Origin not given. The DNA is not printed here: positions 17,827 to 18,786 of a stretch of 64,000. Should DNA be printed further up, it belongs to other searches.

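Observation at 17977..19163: Truncated siroheme-type sulfite/nitrite-reductase-like Fe-S protein plus Cys-rich partner beside qNOR: candidate undescribed N-oxide-handling module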

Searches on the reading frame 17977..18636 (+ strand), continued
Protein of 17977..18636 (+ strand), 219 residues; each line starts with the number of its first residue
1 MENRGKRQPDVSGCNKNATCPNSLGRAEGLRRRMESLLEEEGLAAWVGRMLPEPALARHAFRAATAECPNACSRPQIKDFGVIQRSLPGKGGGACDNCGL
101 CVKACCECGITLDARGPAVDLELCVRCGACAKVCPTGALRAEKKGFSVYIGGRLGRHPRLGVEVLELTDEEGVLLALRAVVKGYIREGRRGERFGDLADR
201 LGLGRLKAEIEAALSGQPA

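Call 20: find_encoding_contigs(protein=P0186, flank=7000, max_places=3)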
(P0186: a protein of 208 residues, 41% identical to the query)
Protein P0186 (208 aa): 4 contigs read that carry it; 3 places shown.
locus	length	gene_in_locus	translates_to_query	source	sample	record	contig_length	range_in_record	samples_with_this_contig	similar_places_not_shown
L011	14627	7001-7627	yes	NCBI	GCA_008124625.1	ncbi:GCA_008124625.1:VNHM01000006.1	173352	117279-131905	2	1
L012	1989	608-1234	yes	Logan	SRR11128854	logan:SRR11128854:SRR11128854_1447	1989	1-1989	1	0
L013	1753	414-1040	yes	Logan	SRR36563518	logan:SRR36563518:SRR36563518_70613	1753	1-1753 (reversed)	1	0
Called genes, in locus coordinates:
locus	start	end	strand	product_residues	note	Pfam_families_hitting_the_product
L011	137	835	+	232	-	PF00392:GntR, PF07729:FCD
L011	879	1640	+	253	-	PF01925:TauE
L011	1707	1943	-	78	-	-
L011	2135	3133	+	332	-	PF27663:Spore_coat_YutH, PF01636:APH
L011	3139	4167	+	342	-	PF27663:Spore_coat_YutH, PF01636:APH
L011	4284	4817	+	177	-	PF10628:CotE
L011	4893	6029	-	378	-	PF13439:Glyco_transf_4, PF20706:GT4-conflict (faint), PF00534:Glycos_transf_1, PF13692:Glyco_trans_1_4, PF13524:Glyco_trans_1_2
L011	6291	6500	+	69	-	-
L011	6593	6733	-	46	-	-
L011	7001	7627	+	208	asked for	PF01077:NIR_SIR, PF13484:Fer4_16 (faint), PF12838:Fer4_7, PF13187:Fer4_9 (weak), PF00037:Fer4, PF12837:Fer4_6 (weak), PF13237:Fer4_10 (weak)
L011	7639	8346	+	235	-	PF01135:PCMT, PF01209:Ubie_methyltran, PF13489:Methyltransf_23, PF01728:FtsJ (weak), PF13847:Methyltransf_31, PF08241:Methyltransf_11, PF08242:Methyltransf_12, PF13649:Methyltransf_25, +1 more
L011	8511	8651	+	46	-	-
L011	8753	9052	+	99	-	-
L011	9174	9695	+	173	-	PF01257:2Fe-2S_thioredx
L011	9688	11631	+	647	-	PF01512:Complex1_51K, PF10589:NADH_4Fe-4S, PF13237:Fer4_10 (faint)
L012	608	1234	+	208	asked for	PF01077:NIR_SIR, PF13484:Fer4_16 (faint), PF12838:Fer4_7, PF13187:Fer4_9 (weak), PF00037:Fer4, PF12837:Fer4_6 (weak), PF13237:Fer4_10 (weak)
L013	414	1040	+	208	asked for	PF01077:NIR_SIR, PF13484:Fer4_16 (faint), PF12838:Fer4_7, PF13187:Fer4_9 (weak), PF00037:Fer4, PF12837:Fer4_6 (weak), PF13237:Fer4_10 (weak)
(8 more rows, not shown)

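Call 32: find_related_loci(query=A2, collection=genome_contigs, flank=10000)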
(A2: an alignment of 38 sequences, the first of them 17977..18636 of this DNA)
Query A2 (219 aa) in genome_contigs; peptide patterns used: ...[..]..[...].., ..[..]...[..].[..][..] (x = any residue, [..] = any of these).
599 stretches matched a pattern (row limit reached: there are more); 451 encode a relative of the query (tblastn E <= 1e-3); the best 80 are kept; 80 distinct loci.
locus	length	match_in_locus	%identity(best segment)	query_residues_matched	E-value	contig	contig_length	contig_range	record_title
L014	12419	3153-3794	73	1-214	5e-101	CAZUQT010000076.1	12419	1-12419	MAG TPA_asm: uncultured Elusimicrobiaceae bacterium isolate SRP302447_co3_112 genome assembly, contig: NODE_14284_length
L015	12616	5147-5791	78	1-215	2e-99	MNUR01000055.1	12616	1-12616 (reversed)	MAG: Elusimicrobia bacterium CG1_02_56_21 cg1_0.2_scaffold_5851_c, whole genome shotgun sequence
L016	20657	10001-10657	44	1-217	5e-55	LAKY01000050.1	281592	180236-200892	Clostridiales bacterium PH28_bin88 ph28_364, whole genome shotgun sequence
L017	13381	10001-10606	43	10-210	4e-52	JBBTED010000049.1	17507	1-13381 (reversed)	MAG: Candidatus Firestonebacteria bacterium isolate H52-bin162_1 H52_bin162_1_000000000049, whole genome shotgun sequenc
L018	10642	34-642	46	1-203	7e-52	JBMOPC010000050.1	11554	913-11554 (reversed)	MAG: Bacillota bacterium isolate Betzabe_MAG118 MAG118_50, whole genome shotgun sequence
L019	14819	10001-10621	41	7-206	7e-48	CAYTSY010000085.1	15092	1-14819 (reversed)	MAG TPA_asm: uncultured Desulfobacteraceae bacterium isolate binchicken_co232_234 genome assembly, contig: NODE_7745_len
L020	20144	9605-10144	42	20-197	3e-46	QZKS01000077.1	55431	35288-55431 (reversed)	MAG: Desulfobacteraceae bacterium isolate SURF_7 Ga0104751_1000750, whole genome shotgun sequence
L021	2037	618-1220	43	10-210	3e-46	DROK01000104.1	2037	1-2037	MAG TPA_asm: Thermodesulfatator atlanticus isolate HyVt-533 HyVt-533_k145_172063, whole genome shotgun sequence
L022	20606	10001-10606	36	11-210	5e-46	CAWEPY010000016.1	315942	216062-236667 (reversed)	MAG: uncultured delta proteobacterium isolate MFD04716.bin.1.419 genome assembly, contig: contig_50839, whole genome sho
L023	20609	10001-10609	41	11-211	1e-45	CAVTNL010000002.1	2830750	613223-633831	MAG: uncultured Nitrospiraceae bacterium isolate MFD04752.bin.2.24 genome assembly, contig: contig_11909, whole genome s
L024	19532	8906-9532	38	3-212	3e-45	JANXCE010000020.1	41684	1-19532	MAG: Caldimicrobium sp. isolate SKYB6 NODE_20_length_41684_cov_34.240849, whole genome shotgun sequence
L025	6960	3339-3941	39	11-211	3e-45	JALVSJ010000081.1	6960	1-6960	MAG: Desulfobacterales bacterium isolate A3_metabat2_scaf2bin.316 A3_NODE_13461_length_6960_cov_2.579394, whole genome s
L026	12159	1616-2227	38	3-207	1e-44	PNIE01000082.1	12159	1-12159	MAG: Caldimicrobium thiodismutans isolate ZAV-15 NODE_1218_length_12159_cov_56.4329, whole genome shotgun sequence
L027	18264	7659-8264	35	11-210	5e-45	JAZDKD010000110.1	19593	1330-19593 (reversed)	MAG: Pseudomonadota bacterium isolate MEGAHIT-group-0.518 k141_1209301, whole genome shotgun sequence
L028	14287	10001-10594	40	11-206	4e-45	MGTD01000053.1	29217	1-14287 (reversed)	MAG: Deltaproteobacteria bacterium RIFOXYD12_FULL_56_24 rifoxyd3_full_scaffold_592, whole genome shotgun sequence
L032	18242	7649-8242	40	11-206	1e-44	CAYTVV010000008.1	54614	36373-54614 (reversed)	MAG TPA_asm: uncultured Desulfurivibrio sp. isolate ERP113451_co7_199 genome assembly, contig: NODE_191_length_54614_cov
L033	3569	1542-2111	39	10-197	4e-44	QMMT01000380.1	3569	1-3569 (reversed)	MAG: Deltaproteobacteria bacterium isolate B3_G2 B3_Guay2_scaffold_23965, whole genome shotgun sequence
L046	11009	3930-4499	39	10-197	1e-43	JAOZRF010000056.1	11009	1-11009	MAG: Desulfobacula sp. isolate GMC6.concoct.225_sub GMC6_6770_length_11009_cov_7.162406, whole genome shotgun sequence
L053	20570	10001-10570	40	10-197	6e-43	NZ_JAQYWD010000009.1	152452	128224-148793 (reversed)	MAG: Desulfobacula sp. isolate LigF6_bin14 NODE_42_length_152452_cov_3.587651, whole genome shotgun sequence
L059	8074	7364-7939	39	10-201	2e-42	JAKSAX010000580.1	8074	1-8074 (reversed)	MAG: Desulfobacterales bacterium isolate MAG.124 k141_9491437, whole genome shotgun sequence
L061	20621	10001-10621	40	3-210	5e-42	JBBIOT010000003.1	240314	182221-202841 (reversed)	MAG: Caldimicrobium sp. isolate AR170220_bin_286 NODE_3_length_240314_cov_10.62, whole genome shotgun sequence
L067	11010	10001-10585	36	10-202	3e-42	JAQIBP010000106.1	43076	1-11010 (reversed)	MAG: Deltaproteobacteria bacterium isolate GH13 k119_305479, whole genome shotgun sequence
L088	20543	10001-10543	40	20-197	3e-41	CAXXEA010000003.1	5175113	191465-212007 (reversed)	MAG: Desulfobacterales bacterium isolate 84c40b14-595f-4247-b5ef-7e7784979392 genome assembly, contig: contig_3, whole g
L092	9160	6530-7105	36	10-201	4e-41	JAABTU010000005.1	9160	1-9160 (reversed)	MAG: Desulfotignum sp. isolate S24.Bin131 Scaffold_104, whole genome shotgun sequence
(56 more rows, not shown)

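Call 46: predict_structure(alignment_id=A2)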
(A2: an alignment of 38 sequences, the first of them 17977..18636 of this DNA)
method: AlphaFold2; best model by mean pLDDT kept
length: 219 residues; sequences in the alignment: 38
mean_pLDDT: 93.1   pTM: 0.89
mean pLDDT of the five models: 93.1, 91.9, 91.7, 90.1, 89.8
residues with pLDDT >= 90: 188; 70-90: 23; 50-70: 4; < 50: 4
segments of 3 or more residues with pLDDT < 50: 1-4
pLDDT, mean of each block of 10 residues (from residue 1): 59 92 94 97 93 84 96 96 97 97 97 95 96 97 97 91 97 98 96 94 96 88
secondary structure, 60 per line:
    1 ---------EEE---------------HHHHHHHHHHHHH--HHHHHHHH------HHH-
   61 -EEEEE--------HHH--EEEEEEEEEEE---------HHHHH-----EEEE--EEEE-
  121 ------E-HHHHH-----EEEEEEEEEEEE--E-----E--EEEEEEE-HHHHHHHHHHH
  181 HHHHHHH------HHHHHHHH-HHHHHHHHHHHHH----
elements in order: E10-12 H28-40 H43-50 E62-66 E80-90 H100-104 E110-113 E116-119 H129-133 E139-150 E162-168 H170-187 H194-201 H203-215

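Call 53: fold_search(model_id=the predicted structure, library=pdb)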
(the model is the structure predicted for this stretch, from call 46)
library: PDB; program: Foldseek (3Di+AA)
matches with E <= 10: 253; with E <= 0.001: 44
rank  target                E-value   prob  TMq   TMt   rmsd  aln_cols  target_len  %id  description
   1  7np8_B                2.0e-17  1.00  0.75  0.29   4.6       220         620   24  Crystal structure of the Coenzyme F420-dependent sulfite reductase from Methanocaldococcus jannaschii at 2.3-A resolut (released 2022-03-23)
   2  7npa_D                6.6e-17  1.00  0.75  0.29   4.4       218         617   26  Crystal structure of the Coenzyme F420-dependent sulfite reductase from Methanothermococcus thermolithotrophicus at 1. (released 2022-03-23)
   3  7npa_N                7.5e-17  1.00  0.75  0.29   4.4       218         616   26  Crystal structure of the Coenzyme F420-dependent sulfite reductase from Methanothermococcus thermolithotrophicus at 1. (released 2022-03-23)
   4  7np8_A                1.1e-16  1.00  0.74  0.28   4.3       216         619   24  Crystal structure of the Coenzyme F420-dependent sulfite reductase from Methanocaldococcus jannaschii at 2.3-A resolut (released 2022-03-23)
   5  7npa_A                1.2e-16  1.00  0.75  0.29   4.4       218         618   26  Crystal structure of the Coenzyme F420-dependent sulfite reductase from Methanothermococcus thermolithotrophicus at 1. (released 2022-03-23)
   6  2xsj_B                6.0e-13  1.00  0.63  0.38   5.9       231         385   21  Structure of desulforubidin from Desulfomicrobium norvegicum (released 2011-08-24)
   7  3or1_B                3.5e-12  1.00  0.65  0.39   5.0       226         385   18  Crystal structure of dissimilatory sulfite reductase I (DsrI) (released 2010-09-22)
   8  2v4j_B                3.7e-12  1.00  0.64  0.40   4.9       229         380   17  THE CRYSTAL STRUCTURE OF Desulfovibrio vulgaris DISSIMILATORY SULFITE REDUCTASE BOUND TO DsrC PROVIDES NOVEL INSIGHTS  (released 2008-12-02)
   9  3mmc_A                1.9e-11  1.00  0.64  0.36   7.0       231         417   22  Structure of the dissimilatory sulfite reductase from Archaeoglobus fulgidus (released 2010-05-12)
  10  3mmc_B                3.2e-11  1.00  0.64  0.42   5.2       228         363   18  Structure of the dissimilatory sulfite reductase from Archaeoglobus fulgidus (released 2010-05-12)
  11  2v4j_A                9.2e-11  1.00  0.60  0.33   7.4       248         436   18  THE CRYSTAL STRUCTURE OF Desulfovibrio vulgaris DISSIMILATORY SULFITE REDUCTASE BOUND TO DsrC PROVIDES NOVEL INSIGHTS  (released 2008-12-02)
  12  2xsj_A                1.2e-10  1.00  0.62  0.34   7.5       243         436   20  Structure of desulforubidin from Desulfomicrobium norvegicum (released 2011-08-24)
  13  3or1_A                3.0e-10  1.00  0.60  0.33   7.7       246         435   18  Crystal structure of dissimilatory sulfite reductase I (DsrI) (released 2010-09-22)
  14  5h8y_A                5.5e-06  1.00  0.39  0.16   8.4       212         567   18  Crystal structure of the complex between maize sulfite reductase and ferredoxin in the form-2 crystal (released 2016-04-13)
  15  5h8y_B                2.5e-05  1.00  0.48  0.20   5.2       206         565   13  Crystal structure of the complex between maize sulfite reductase and ferredoxin in the form-2 crystal (released 2016-04-13)
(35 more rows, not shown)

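Call 57: search_protein_families(library=pfam, proteins=[L006:5440-6174:+, L006:6249-7004:+, L006:7001-7792:+, L088:6848-8107:+, L032:602-3502:+, L017:8166-9020:+], max_evalue=0.001)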
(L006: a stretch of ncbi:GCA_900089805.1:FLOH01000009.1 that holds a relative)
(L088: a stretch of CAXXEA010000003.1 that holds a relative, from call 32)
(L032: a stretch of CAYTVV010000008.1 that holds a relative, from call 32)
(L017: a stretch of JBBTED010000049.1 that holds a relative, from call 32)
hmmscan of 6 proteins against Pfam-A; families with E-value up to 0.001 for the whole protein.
L006:5440-6174:+ (244 aa): 2 families
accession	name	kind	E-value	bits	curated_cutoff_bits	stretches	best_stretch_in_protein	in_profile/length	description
PF01966.28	HD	-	2.8e-08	34.5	22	1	99-203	1-114/116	HD domain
PF03119.21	DNA_ligase_ZBD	-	0.00029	21.1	25.8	1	20-41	1-22/27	NAD-dependent DNA ligase C4 zinc finger domain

L006:6249-7004:+ (251 aa): 6 families
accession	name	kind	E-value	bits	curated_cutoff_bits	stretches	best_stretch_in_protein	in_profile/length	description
PF00037.32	Fer4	-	1.3e-08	34.7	21.1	1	8-30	1-23/24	4Fe-4S binding domain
PF13237.11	Fer4_10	-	1e-07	32.2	25.5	1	8-56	2-53/53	4Fe-4S dicluster domain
PF12837.12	Fer4_6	-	1.6e-07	31.4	25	1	7-30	1-24/24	4Fe-4S binding domain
PF14697.11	Fer4_21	-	1.8e-06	28.4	35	1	9-61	2-58/59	4Fe-4S dicluster domain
PF12838.12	Fer4_7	-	3.5e-06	27.8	27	1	15-59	2-52/52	4Fe-4S dicluster domain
PF13187.11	Fer4_9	-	7.6e-06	26.3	27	1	15-59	2-51/52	4Fe-4S dicluster domain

L006:7001-7792:+ (263 aa): 10 families
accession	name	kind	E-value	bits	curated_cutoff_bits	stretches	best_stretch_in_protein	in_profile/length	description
PF01077.27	NIR_SIR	-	1e-15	58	27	1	65-256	8-140/158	Nitrite and sulphite reductase 4Fe-4S domain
PF08369.16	PCP_red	-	1.5e-12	47.8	32.5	1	3-47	1-45/45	Proto-chlorophyllide reductase 57 kD subunit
PF12838.12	Fer4_7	-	1.2e-08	35.7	27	1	149-193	2-51/52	4Fe-4S dicluster domain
PF13237.11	Fer4_10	-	3.9e-08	33.5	25.5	2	146-191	6-53/53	4Fe-4S dicluster domain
PF13187.11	Fer4_9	-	3e-07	30.8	27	1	148-194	1-51/52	4Fe-4S dicluster domain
PF12837.12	Fer4_6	-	3.1e-07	30.5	25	1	173-194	2-23/24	4Fe-4S binding domain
PF00037.32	Fer4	-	1.3e-06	28.3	21.1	1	174-195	2-23/24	4Fe-4S binding domain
PF12797.12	Fer4_2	-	5e-05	23.5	24.5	0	173-192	3-22/22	4Fe-4S binding domain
PF14697.11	Fer4_21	-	0.0004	20.9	35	1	144-194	3-56/59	4Fe-4S dicluster domain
PF13484.11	Fer4_16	-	0.0009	20.4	30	0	179-198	1-20/66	4Fe-4S double cluster binding domain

L088:6848-8107:+ (419 aa): 4 families
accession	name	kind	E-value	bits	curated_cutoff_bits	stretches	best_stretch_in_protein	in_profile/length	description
PF19583.5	ODP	-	9.9e-22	78.2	27.2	1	59-250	3-194/194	ODP family beta lactamase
PF00258.30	Flavodoxin_1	-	3.2e-18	66.7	25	1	278-408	1-141/143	Flavodoxin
PF00753.33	Lactamase_B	-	1.4e-08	35.3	22.7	1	59-201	6-161/196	Metallo-beta-lactamase superfamily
PF12706.13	Lactamase_B_2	-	1.4e-08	35.1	27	1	71-172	4-116/200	Beta-lactamase superfamily domain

L032:602-3502:+ (966 aa): 4 families
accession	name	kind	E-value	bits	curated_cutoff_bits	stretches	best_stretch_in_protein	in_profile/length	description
PF14522.11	Cytochrome_C7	-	4.7e-08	33.2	24.8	0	857-945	14-67/67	Cytochrome c7 and related cytochrome c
PF01654.22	Cyt_bd_oxida_I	-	1.5e-07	30.8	26.2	1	104-332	8-246/418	Cytochrome bd terminal oxidase subunit I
PF22113.1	Mtrc-MtrF_II-IV_dom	-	8.7e-07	29.1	30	1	735-905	29-166/176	Outer membrane cytochrome MtrC/MtrF-like, domains II/IV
PF13442.11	Cytochrome_CBB3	-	0.00054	20.7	27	1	441-506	6-68/68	Cytochrome C oxidase, cbb3-type, subunit III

L017:8166-9020:+ (284 aa): 2 families
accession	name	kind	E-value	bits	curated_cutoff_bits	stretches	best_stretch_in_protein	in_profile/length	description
PF01814.28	Hemerythrin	-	1.3e-14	55.2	25.3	1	96-221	2-127/127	Hemerythrin HHE cation binding domain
PF18460.6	HetR_C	-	0.00072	19.9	27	0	117-156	33-72/79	Heterocyst differentiation regulator C-terminal Hood domain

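Call 64: list_cluster_members(proteins=[window:17977-18636:+, window:18669-19163:+, window:17177-17974:+, P0234, P0210])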
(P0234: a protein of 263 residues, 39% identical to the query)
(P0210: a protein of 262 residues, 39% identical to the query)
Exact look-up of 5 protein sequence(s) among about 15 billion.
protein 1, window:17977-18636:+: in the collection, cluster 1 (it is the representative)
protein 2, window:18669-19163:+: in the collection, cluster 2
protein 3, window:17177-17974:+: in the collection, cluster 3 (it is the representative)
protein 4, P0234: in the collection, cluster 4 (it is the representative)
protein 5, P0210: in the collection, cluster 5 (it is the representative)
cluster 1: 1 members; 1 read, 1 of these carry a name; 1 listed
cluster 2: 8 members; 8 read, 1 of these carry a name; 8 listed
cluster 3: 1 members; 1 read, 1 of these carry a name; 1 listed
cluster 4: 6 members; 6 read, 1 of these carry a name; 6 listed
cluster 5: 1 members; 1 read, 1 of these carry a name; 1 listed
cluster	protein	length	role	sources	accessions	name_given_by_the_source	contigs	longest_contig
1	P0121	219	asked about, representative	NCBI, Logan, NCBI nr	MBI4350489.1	MAG: 4Fe-4S binding protein [Elusimicrobia bacterium] | 4Fe-4S binding protein [Elusimicrobiota bacterium]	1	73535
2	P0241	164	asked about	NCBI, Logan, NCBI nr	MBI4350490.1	MAG: 4Fe-4S ferredoxin [Elusimicrobia bacterium] | 4Fe-4S ferredoxin [Elusimicrobiota bacterium]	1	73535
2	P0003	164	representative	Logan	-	-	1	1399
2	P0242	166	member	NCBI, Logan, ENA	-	-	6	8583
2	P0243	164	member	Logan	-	-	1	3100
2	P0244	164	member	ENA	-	-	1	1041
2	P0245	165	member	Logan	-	-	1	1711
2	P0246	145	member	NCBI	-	-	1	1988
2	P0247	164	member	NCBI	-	-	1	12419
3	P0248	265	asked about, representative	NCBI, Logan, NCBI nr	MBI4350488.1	MAG: hemerythrin domain-containing protein [Elusimicrobia bacterium] | hemerythrin domain-containing protein [Elusimicrobiota bacterium]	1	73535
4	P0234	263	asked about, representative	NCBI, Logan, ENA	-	-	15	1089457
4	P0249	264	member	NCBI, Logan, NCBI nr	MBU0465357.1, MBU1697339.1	MAG: 4Fe-4S dicluster domain-containing protein [Proteobacteria bacterium] | 4Fe-4S dicluster domain-containing protein [Pseudomonadota bacterium]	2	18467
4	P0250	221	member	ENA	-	-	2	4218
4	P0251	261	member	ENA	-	-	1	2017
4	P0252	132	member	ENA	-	-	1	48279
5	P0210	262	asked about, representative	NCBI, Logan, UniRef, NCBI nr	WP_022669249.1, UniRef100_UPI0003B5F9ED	4Fe-4S dicluster domain-containing protein [Desulfospira joergensenii] | 4Fe-4S dicluster domain-containing protein n=1 Tax=Desulfospira joergensenii TaxID=53329 ...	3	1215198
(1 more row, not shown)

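Call 66: search_protein_families(library=padloc, proteins=[window:17977-18636:+], max_evalue=0.01)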
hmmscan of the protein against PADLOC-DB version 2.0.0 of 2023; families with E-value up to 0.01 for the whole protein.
window:17977-18636:+ (219 aa): 0 families

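Call 73: search_protein_representatives(alignment_id=A2)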
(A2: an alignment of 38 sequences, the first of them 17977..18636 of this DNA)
Query: 38 sequences, 263 profile positions. Proteins with E-value up to 0.001 (for the whole library): 37209; up to 1e-10: 2624; up to 1e-30: 426. The best 150 are listed.
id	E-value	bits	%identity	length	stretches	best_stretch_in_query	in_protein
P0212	2.7e-94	331.6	-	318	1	1-262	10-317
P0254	3.0e-93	328.2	-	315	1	1-259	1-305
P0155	4.9e-93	327.5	-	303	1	1-262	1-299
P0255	5.2e-93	327.4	-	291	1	1-261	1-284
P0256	9.6e-91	319.9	-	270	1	1-254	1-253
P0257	9.8e-91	319.9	-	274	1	1-253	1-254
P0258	2.2e-89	315.5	-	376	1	1-261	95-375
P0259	2.2e-87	308.9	-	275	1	1-257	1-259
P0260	3.6e-87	308.2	-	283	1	1-261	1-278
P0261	4.9e-87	307.8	-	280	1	1-257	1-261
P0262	4.5e-86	304.6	-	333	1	1-260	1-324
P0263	5.2e-86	304.4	-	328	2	1-168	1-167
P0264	9.3e-86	303.6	-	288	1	2-252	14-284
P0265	1.2e-85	303.2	-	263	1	1-262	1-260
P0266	7.7e-85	300.6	-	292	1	1-260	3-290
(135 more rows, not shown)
